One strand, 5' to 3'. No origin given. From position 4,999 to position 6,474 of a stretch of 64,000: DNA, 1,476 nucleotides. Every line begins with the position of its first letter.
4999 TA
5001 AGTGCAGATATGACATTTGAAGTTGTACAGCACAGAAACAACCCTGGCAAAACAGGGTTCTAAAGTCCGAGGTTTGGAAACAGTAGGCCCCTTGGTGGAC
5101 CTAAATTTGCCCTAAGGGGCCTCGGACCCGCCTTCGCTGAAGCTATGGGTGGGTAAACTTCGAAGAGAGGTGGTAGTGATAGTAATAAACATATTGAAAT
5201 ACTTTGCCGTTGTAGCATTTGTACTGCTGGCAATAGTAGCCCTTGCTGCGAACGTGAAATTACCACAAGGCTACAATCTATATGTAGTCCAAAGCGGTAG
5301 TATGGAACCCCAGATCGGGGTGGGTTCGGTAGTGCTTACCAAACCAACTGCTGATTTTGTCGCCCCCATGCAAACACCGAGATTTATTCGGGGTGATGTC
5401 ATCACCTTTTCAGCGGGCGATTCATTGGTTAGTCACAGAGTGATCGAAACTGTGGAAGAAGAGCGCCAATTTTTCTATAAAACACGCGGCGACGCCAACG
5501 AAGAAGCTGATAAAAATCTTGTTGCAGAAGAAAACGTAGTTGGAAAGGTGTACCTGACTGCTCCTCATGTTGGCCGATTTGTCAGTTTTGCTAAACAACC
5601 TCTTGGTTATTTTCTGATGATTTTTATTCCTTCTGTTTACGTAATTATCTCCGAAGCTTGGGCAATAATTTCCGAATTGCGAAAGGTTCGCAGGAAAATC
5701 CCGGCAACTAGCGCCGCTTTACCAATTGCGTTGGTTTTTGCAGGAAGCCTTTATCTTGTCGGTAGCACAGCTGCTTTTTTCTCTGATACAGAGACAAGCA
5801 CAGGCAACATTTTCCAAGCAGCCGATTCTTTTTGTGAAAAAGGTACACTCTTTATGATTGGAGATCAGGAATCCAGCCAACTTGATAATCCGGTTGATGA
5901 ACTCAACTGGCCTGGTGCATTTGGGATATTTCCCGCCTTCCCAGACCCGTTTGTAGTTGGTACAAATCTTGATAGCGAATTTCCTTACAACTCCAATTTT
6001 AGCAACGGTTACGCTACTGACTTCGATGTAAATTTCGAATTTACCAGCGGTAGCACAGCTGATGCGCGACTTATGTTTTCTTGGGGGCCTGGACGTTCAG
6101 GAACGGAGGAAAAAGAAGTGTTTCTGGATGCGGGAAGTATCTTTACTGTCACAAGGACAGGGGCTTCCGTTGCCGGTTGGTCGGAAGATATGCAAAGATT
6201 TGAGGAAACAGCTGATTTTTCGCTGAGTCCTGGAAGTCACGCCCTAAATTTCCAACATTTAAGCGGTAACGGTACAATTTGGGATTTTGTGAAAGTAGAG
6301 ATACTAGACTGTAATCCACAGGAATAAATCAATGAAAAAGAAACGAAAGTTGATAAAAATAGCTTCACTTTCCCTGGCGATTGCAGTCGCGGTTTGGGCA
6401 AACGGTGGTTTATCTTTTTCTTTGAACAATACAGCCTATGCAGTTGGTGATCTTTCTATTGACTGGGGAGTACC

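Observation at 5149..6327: SipW signal peptidase fused in frame to its own substrate-like domain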

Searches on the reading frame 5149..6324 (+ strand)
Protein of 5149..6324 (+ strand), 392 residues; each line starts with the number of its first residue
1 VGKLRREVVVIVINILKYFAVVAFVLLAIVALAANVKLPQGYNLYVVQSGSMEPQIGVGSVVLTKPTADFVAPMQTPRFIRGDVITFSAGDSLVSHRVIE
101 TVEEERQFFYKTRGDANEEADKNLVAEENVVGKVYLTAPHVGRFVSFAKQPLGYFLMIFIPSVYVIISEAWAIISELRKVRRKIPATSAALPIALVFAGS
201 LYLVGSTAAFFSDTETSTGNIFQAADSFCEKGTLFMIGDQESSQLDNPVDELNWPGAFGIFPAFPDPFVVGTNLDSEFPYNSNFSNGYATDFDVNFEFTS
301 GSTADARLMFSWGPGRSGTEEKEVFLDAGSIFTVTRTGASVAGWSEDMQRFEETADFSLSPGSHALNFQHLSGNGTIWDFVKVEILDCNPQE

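Call 3: search_protein_families(library=pfam, proteins=[window:5149-6324:+], max_evalue=0.1)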
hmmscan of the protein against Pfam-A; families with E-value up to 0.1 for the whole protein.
window:5149-6324:+ (392 aa): 1 family
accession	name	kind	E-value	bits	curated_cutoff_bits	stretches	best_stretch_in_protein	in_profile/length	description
PF10502.14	Peptidase_S26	-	0.047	14.1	22.9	0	22-91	6-67/168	Signal peptidase, peptidase S26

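Call 4: search_protein_families(library=ncbifam, proteins=[window:5149-6324:+], max_evalue=0.1)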
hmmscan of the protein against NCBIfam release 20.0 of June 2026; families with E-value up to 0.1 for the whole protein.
window:5149-6324:+ (392 aa): 4 families
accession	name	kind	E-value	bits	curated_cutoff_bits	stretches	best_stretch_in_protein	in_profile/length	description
NF046067.1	SigPepSipWBacil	equivalog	1.4e-33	116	190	1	15-183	10-175/189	signal peptidase I SipW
TIGR02228.1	sigpep_I_arch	equivalog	1.9e-25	89.6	51.85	1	16-168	7-153/158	signal peptidase I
TIGR04088.1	cognate_SipW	domain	0.00064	19.8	19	1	193-226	1-33/34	SipW-dependent-type signal peptide-containing protein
TIGR02227.1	sigpep_I_bact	equivalog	0.0013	18.6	47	1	40-99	18-75/162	signal peptidase I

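Call 5: find_homologous_proteins(query=window:5149-6324:+)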
Query window:5149-6324:+ (392 aa): 48 proteins with E <= 0.001 among 5447 candidates.
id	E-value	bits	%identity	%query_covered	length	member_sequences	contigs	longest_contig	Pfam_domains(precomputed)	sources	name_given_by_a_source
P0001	1.2e-252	856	100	98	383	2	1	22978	-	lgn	-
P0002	7.8e-96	340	56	73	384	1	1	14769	-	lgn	-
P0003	2.0e-93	332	66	59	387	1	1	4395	-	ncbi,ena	-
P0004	2.0e-93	332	53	81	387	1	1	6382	-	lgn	-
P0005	8.5e-93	329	65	60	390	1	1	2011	PF00932.26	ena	-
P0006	4.4e-84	301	56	61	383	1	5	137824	-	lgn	-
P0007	1.6e-80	289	61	57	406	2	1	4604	PF00932.26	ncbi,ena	-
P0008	8.3e-80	287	61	56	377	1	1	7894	-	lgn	-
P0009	6.4e-78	281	59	56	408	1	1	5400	PF00932.26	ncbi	-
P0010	6.6e-78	281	51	67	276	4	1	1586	-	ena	-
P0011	4.8e-77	278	62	53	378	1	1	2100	PF00932.26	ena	-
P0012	7.5e-76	274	59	57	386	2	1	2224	PF00932.26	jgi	-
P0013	7.4e-75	270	57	58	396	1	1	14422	PF00932.26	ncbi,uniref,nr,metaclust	ncbi:MAG: signal peptidase I [Candidatus Woykebacteria bacterium RBG_13_40_7b]|uniref:Signal peptida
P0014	2.7e-74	269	60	56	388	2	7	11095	PF00932.26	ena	-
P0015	7.6e-69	251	58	48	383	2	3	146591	PF00932.26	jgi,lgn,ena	-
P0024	4.7e-40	156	43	43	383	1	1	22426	PF12389.14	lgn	-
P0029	8.1e-34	135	38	49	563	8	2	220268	PF00932.26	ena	-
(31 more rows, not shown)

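Call 9: find_encoding_contigs(protein=P0006, flank=6000, max_places=2)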
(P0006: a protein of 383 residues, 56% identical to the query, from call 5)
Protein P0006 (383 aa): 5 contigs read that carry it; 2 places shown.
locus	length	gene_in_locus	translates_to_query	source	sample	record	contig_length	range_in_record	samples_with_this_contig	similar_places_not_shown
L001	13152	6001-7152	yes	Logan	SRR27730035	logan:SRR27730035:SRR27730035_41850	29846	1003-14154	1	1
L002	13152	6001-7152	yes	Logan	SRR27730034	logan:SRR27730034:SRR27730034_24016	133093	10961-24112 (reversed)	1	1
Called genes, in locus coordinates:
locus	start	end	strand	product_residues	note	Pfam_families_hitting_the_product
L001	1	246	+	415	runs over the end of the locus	?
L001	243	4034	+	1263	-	PF04997:RNA_pol_Rpb1_1, PF00623:RNA_pol_Rpb1_2, PF04983:RNA_pol_Rpb1_3, PF05000:RNA_pol_Rpb1_4, PF04998:RNA_pol_Rpb1_5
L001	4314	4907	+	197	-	-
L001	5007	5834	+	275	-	PF12389:Peptidase_M73 (faint)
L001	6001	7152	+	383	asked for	-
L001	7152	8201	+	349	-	PF00353:HemolysinCabind (faint)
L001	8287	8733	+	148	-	PF01161:PBP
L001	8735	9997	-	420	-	PF07992:Pyr_redox_2, PF00070:Pyr_redox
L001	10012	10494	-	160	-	PF07681:DoxX (weak)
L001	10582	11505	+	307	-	PF01035:DNA_binding_1, PF00730:HhH-GPD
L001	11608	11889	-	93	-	PF00076:RRM_1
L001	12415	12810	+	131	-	PF00076:RRM_1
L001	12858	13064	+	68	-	-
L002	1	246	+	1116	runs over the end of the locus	PF04563:RNA_pol_Rpb2_1, PF04561:RNA_pol_Rpb2_2, PF04565:RNA_pol_Rpb2_3, PF10385:RNA_pol_Rpb2_45, PF00562:RNA_pol_Rpb2_6, PF04560:RNA_pol_Rpb2_7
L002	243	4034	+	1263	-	PF04997:RNA_pol_Rpb1_1, PF00623:RNA_pol_Rpb1_2, PF04983:RNA_pol_Rpb1_3, PF05000:RNA_pol_Rpb1_4, PF04998:RNA_pol_Rpb1_5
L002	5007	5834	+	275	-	PF12389:Peptidase_M73 (faint)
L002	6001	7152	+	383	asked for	-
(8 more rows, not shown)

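Call 10: find_encoding_contigs(protein=P0029, flank=6000, max_places=2)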
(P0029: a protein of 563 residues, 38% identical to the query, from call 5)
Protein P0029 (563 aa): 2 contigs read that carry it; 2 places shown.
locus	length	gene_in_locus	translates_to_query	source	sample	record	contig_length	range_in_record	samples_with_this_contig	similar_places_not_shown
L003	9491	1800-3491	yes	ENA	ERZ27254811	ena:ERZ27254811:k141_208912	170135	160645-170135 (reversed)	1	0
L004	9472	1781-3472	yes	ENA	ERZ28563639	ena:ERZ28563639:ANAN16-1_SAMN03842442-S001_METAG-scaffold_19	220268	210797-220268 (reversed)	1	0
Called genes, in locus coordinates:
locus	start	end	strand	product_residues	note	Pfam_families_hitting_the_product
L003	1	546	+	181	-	?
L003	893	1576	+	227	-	PF12389:Peptidase_M73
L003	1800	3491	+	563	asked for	PF00932:LTD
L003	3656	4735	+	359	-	PF00353:HemolysinCabind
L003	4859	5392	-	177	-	-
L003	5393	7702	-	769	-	-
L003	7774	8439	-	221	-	PF01797:Y1_Tnp (weak)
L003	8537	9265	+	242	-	PF00483:NTP_transferase, PF12804:NTP_transf_3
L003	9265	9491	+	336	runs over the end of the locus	PF01073:3Beta_HSD, PF01370:Epimerase, PF02719:Polysacc_synt_2, PF04321:RmlD_sub_bind, PF07993:NAD_binding_4, PF13460:NAD_binding_10, PF16363:GDP_Man_Dehyd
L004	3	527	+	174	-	?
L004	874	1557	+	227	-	PF12389:Peptidase_M73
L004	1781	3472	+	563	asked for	PF00932:LTD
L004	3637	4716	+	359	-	PF00353:HemolysinCabind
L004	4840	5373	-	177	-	-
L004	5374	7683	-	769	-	-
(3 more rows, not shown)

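Call 20: find_related_loci(query=A1, collection=genome_contigs, flank=4000)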
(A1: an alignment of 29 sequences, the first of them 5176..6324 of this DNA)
Query A1 (383 aa) in genome_contigs; peptide patterns used: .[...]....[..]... (x = any residue, [..] = any of these).
597 stretches matched a pattern; 566 encode a relative of the query (tblastn E <= 1e-3); the best 80 are kept; 80 distinct loci.
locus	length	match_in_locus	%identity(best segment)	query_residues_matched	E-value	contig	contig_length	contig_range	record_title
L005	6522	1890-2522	38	32-224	5e-39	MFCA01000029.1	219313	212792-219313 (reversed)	MAG: Candidatus Curtissbacteria bacterium RIFOXYA1_FULL_41_14 rifoxya1_full_scaffold_9, whole genome shotgun sequence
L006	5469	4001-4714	38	4-223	3e-39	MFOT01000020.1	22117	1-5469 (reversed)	MAG: Candidatus Levybacteria bacterium RIFCSPLOWO2_01_FULL_38_21 rifcsplowo2_01_scaffold_4157, whole genome shotgun sequ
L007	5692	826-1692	31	3-242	8e-34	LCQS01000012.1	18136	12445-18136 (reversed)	MAG: Parcubacteria group bacterium GW2011_GWA2_51_10 UY63_C0012, whole genome shotgun sequence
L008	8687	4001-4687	33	5-215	3e-33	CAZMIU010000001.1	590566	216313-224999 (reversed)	MAG TPA_asm: uncultured Candidatus Saccharibacteria bacterium isolate SRP292972_co1_74 genome assembly, contig: NODE_16_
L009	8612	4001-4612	37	10-216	7e-33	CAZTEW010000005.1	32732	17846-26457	MAG TPA_asm: uncultured Gammaproteobacteria bacterium isolate binchicken_co266_151 genome assembly, contig: NODE_2315_le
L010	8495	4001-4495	37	4-174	2e-32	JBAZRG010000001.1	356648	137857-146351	MAG: Candidatus Paceibacterota bacterium isolate SO_2017_GW1_142 NODE_213_length_356648_cov_3.206437_OW334_2017, whole g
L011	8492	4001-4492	40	5-174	6e-32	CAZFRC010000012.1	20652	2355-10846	MAG TPA_asm: uncultured Candidatus Saccharibacteria bacterium isolate binchicken_co58_84 genome assembly, contig: NODE_2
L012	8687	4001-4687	36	6-216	1e-31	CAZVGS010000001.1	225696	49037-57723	MAG TPA_asm: uncultured Gammaproteobacteria bacterium isolate binchicken_co16_182 genome assembly, contig: NODE_58_lengt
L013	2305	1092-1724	37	28-220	1e-31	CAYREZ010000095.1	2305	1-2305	MAG TPA_asm: uncultured Gammaproteobacteria bacterium isolate SRP050083_co1_461 genome assembly, contig: NODE_36375_leng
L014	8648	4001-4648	35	6-215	5e-31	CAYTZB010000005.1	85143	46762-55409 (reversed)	MAG TPA_asm: uncultured Gammaproteobacteria bacterium isolate binchicken_co134_900 genome assembly, contig: NODE_664_len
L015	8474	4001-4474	41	3-170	4e-31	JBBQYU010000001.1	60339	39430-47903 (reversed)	MAG: Candidatus Moraniibacteriota bacterium isolate Co_metawrap_2179 Cmw_2179_k141_26251841_length_60339_cov_7.9451, who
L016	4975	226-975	33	27-231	1e-30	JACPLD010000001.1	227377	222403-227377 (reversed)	MAG: Candidatus Kaiserbacteria bacterium isolate NC_groundwater_512_Ag_S-0.1um_55_27 S35_SO-1_scaffold_29624, whole geno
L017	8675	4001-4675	35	4-225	2e-30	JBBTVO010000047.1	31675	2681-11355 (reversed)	MAG: Patescibacteria group bacterium isolate H51-bin110_1 H51_bin110_1_000000000047, whole genome shotgun sequence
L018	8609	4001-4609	34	28-225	1e-30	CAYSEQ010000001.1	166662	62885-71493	MAG TPA_asm: uncultured Gammaproteobacteria bacterium isolate binchicken_co30_31 genome assembly, contig: NODE_108_lengt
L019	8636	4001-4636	35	34-217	1e-30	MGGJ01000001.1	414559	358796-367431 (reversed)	MAG: Candidatus Woesebacteria bacterium RIFCSPHIGHO2_01_FULL_39_32 rifcsphigho2_01_scaffold_107, whole genome shotgun se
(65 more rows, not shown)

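Call 23: predict_structure(alignment_id=A2)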
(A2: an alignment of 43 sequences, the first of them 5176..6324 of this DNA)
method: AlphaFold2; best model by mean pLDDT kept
length: 383 residues; sequences in the alignment: 43
mean_pLDDT: 79.6   pTM: 0.46
mean pLDDT of the five models: 79.6, 78.3, 77.9, 77.7, 76.3
residues with pLDDT >= 90: 144; 70-90: 140; 50-70: 61; < 50: 38
segments of 3 or more residues with pLDDT < 50: 196-215, 233-249
pLDDT, mean of each block of 10 residues (from residue 1): 86 86 82 88 78 83 69 95 95 96 93 96 94 88 88 86 85 60 75 50 41 54 89 46 45 66 67 57 89 95 81 95 93 74 95 95 82 94 59
secondary structure, 60 per line:
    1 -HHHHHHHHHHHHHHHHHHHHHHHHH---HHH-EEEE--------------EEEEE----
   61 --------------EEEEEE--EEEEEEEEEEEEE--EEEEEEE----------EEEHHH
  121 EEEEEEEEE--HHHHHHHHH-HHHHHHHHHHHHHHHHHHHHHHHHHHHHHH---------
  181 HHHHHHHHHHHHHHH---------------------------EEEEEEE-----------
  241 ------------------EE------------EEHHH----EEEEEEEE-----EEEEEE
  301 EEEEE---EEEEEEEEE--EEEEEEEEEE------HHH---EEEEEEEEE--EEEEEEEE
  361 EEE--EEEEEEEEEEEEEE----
elements in order: H2-26 E34-37 E52-56 E75-80 E83-95 E98-104 E115-117 E121-129 H132-140 H142-171 H181-195 E223-229 E282-289 E295-305 E309-317 E320-329 E342-350 E353-363 E366-379

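Call 34: search_solved_structures(query=window:5176-6324:+, max_evalue=1, show_alignments=1)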
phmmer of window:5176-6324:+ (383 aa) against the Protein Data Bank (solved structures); distinct sequences matched with E-value up to 1: 7.
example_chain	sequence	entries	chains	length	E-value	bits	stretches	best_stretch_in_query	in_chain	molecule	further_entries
7p2q_A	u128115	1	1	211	0.0027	20.1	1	31-158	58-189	Signal peptidase complex catalytic subunit SEC11C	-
8z5u_0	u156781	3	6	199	0.0099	18.2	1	178-219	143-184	Leucine-rich repeat protein | LRR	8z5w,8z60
7oya_S1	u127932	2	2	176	0.51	12.6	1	132-214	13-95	60S ribosomal protein L18a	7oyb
4dmr_A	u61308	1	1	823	0.53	12.5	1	265-350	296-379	DMSO REDUCTASE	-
1e60_A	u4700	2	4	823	0.53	12.5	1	265-350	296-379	Dimethyl sulfoxide/trimethylamine N-oxide reductase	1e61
1dmr_A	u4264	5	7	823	0.53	12.5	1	265-350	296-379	DMSO REDUCTASE | Dimethyl sulfoxide/trimethylamine N-oxide reductase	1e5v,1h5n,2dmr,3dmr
1e18_A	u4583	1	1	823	0.53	12.5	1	265-350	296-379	DMSO REDUCTASE.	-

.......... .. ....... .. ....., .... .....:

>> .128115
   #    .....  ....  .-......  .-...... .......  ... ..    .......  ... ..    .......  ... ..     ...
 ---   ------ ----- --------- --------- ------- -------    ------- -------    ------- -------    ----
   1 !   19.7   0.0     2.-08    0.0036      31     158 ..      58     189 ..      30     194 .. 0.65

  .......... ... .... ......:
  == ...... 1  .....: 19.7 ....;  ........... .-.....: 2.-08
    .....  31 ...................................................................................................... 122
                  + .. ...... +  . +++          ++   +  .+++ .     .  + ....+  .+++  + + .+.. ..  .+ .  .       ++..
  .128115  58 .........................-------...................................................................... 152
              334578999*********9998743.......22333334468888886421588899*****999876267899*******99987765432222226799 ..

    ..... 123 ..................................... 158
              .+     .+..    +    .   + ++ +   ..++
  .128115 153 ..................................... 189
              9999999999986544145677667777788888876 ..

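Call 39: find_encoding_contigs(protein=P0001, flank=3000, max_places=3)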
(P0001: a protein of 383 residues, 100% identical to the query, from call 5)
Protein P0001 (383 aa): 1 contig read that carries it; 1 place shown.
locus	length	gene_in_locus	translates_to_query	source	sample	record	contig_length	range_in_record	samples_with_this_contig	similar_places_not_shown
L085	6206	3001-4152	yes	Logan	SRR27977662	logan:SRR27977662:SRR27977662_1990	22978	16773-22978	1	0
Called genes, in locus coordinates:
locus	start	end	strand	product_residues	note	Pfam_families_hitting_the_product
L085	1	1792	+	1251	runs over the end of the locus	PF04997:RNA_pol_Rpb1_1, PF00623:RNA_pol_Rpb1_2, PF04983:RNA_pol_Rpb1_3, PF05000:RNA_pol_Rpb1_4, PF04998:RNA_pol_Rpb1_5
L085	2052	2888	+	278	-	PF12389:Peptidase_M73 (weak)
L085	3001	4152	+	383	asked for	-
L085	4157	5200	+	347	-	PF00353:HemolysinCabind (weak)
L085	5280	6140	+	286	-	-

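Call 48: search_protein_families(library=pfam, alignment_id=A1, max_evalue=0.001)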
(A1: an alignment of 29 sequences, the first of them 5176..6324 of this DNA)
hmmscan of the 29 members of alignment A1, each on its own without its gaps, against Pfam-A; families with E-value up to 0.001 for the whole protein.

A. member 1, window:5176-6324:+ (383 aa): 0 families

B. families by the number of members that match (of 29 scanned): 4 families
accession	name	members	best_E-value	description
PF00932.25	LTD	17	7.7e-17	Lamin Tail Domain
PF10502.14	Peptidase_S26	13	1e-08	Signal peptidase, peptidase S26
PF00717.28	Peptidase_S24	4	2.6e-07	Peptidase S24-like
PF16640.11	Big_3_5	1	6.6e-09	Bacterial Ig-like domain (group 3)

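Call 55: search_protein_representatives(alignment_id=A1)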
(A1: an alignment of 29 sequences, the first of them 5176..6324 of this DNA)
Query: 29 sequences, 369 profile positions. Proteins with E-value up to 0.001 (for the whole library): 58101; up to 1e-10: 30083; up to 1e-30: 3836. The best 150 are listed.
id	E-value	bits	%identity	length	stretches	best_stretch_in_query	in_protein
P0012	4.9e-139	480.2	-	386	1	6-359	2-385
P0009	4.6e-136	470.4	-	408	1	7-366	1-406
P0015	2.2e-123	428.6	-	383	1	5-359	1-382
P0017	5.6e-120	417.5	-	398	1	5-363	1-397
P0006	2.5e-115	402.2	-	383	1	5-346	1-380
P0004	3.4e-114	398.4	-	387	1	7-347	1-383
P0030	1.1e-112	393.4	-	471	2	7-361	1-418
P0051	2.4e-111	389.0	-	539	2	8-360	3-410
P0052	6.2e-111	387.7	-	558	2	7-360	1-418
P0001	2.2e-108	379.3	-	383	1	5-315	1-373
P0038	1.4e-107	376.7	-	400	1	7-359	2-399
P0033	1.7e-106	373.1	-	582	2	5-362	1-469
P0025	8.6e-105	367.5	-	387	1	5-362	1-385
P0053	1.3e-102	360.3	-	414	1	7-359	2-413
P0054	2.4e-102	359.4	-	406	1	7-359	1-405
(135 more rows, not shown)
